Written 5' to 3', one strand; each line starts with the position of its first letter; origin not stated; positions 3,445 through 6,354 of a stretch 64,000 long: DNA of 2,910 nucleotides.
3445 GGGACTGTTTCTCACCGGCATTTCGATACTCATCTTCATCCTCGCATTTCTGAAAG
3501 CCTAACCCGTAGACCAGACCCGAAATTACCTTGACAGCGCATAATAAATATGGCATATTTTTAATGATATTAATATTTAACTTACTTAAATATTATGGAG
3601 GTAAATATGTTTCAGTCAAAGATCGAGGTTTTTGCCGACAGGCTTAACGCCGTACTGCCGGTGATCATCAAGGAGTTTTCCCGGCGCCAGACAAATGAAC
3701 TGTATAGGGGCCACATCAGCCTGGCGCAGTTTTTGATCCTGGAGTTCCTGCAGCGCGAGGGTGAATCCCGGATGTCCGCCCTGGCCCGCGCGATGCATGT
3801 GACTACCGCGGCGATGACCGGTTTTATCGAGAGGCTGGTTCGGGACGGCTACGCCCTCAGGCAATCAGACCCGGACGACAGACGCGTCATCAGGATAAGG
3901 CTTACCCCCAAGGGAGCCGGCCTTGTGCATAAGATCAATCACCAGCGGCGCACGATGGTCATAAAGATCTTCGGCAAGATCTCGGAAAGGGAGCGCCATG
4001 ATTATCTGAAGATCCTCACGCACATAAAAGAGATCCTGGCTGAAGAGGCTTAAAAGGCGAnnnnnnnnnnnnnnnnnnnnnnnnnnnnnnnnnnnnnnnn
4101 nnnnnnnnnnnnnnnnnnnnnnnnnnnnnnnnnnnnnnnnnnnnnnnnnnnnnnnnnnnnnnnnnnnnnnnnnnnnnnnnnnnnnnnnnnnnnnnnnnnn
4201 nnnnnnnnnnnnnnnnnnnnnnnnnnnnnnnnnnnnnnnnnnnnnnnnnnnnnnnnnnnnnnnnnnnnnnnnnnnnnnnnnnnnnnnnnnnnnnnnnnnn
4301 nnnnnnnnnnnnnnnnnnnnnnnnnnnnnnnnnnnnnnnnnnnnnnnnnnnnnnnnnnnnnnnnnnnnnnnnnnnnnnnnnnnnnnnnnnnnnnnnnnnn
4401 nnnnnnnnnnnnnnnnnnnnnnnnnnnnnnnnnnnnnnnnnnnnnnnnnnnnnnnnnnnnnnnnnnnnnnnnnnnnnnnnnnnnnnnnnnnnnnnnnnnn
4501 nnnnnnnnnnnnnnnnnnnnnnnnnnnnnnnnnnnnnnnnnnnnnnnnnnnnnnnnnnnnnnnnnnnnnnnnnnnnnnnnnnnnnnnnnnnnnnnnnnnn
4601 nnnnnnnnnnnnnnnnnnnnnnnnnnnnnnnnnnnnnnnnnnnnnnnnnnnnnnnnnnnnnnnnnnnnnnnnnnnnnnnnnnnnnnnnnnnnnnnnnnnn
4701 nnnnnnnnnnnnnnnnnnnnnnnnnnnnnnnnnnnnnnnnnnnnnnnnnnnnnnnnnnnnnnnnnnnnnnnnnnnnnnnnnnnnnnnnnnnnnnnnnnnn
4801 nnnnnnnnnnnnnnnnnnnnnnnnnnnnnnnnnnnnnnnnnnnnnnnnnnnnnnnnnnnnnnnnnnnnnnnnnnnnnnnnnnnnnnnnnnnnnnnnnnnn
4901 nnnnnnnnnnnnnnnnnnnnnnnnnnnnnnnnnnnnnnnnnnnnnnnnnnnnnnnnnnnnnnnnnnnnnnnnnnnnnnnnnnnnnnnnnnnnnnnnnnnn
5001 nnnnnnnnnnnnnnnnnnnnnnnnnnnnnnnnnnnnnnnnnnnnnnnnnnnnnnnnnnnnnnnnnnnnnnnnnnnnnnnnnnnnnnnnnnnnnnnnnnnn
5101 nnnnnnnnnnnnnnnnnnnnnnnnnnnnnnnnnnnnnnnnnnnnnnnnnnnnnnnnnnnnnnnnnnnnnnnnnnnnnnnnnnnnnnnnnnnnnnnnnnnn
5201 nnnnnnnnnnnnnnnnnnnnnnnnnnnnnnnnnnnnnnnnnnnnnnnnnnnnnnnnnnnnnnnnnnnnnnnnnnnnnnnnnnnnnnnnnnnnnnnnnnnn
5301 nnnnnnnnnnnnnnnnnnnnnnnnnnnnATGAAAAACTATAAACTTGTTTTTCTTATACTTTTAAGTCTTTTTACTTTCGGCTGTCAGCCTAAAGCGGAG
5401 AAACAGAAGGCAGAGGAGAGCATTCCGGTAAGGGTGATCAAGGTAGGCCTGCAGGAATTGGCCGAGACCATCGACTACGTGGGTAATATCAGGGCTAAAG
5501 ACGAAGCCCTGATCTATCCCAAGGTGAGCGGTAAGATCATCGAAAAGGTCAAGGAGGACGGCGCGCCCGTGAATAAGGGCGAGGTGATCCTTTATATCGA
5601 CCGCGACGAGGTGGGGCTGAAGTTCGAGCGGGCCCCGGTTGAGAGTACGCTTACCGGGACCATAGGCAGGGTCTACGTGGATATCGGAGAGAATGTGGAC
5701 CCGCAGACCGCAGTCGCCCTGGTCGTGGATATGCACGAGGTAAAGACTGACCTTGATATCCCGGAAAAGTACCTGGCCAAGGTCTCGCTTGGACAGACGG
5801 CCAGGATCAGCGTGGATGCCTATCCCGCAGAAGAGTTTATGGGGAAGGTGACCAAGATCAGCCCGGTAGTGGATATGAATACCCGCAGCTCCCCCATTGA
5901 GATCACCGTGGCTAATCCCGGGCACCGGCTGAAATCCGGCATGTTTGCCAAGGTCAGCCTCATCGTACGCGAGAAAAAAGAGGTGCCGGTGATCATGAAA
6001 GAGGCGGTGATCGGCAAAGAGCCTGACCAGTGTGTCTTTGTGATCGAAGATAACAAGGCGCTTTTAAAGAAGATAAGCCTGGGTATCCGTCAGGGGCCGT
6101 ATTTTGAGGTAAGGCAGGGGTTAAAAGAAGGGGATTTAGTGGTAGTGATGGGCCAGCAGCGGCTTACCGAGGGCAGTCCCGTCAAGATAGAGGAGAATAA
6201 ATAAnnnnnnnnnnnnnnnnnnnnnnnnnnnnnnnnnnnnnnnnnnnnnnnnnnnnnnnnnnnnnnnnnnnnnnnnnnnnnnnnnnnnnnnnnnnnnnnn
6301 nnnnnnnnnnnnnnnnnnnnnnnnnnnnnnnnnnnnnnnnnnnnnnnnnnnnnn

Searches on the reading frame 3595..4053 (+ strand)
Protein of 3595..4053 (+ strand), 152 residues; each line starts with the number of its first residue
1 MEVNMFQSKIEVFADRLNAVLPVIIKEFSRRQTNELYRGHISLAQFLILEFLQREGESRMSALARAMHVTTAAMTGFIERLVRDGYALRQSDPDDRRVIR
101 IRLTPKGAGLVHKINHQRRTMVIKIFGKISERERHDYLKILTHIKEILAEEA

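Call 16: search_protein_families(library=pfam, proteins=[window:3595-4053:+])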
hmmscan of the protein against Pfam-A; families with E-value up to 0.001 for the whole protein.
window:3595-4053:+ (152 aa): 5 families
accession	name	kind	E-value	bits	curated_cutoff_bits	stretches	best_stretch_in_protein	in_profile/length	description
PF01047.28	MarR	-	4.1e-13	49.4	24.6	1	41-98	1-58/59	MarR family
PF12802.13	MarR_2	-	1.8e-09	38.1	27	1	41-97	3-60/61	MarR family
PF13463.12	HTH_27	-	3.6e-08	34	22.2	1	45-107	5-68/68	Winged helix DNA-binding domain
PF22381.2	Staph_reg_Sar_Rot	-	8e-05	23.1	27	1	41-114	12-85/85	Transcriptional regulator SarA/Rot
PF13412.12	HTH_24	-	0.00032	20.7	21.9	1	45-86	5-46/48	Winged helix-turn-helix DNA-binding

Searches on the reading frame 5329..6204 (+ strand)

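Call 16: search_protein_families(library=pfam, proteins=[window:5329-6204:+])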
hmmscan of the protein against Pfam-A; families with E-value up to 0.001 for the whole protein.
window:5329-6204:+ (291 aa): 3 families
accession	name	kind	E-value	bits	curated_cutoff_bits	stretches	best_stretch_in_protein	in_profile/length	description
PF16576.10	HlyD_D23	-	1.4e-26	93.6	30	1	100-207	107-214/214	Barrel-sandwich domain of CusB or HlyD membrane-fusion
PF13437.12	HlyD_3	-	1e-13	52.4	22.2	1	106-204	4-106/106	HlyD family secretion protein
PF00529.27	CusB_dom_1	-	0.00036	21.2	26.5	0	107-202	12-62/89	Cation efflux system protein CusB domain 1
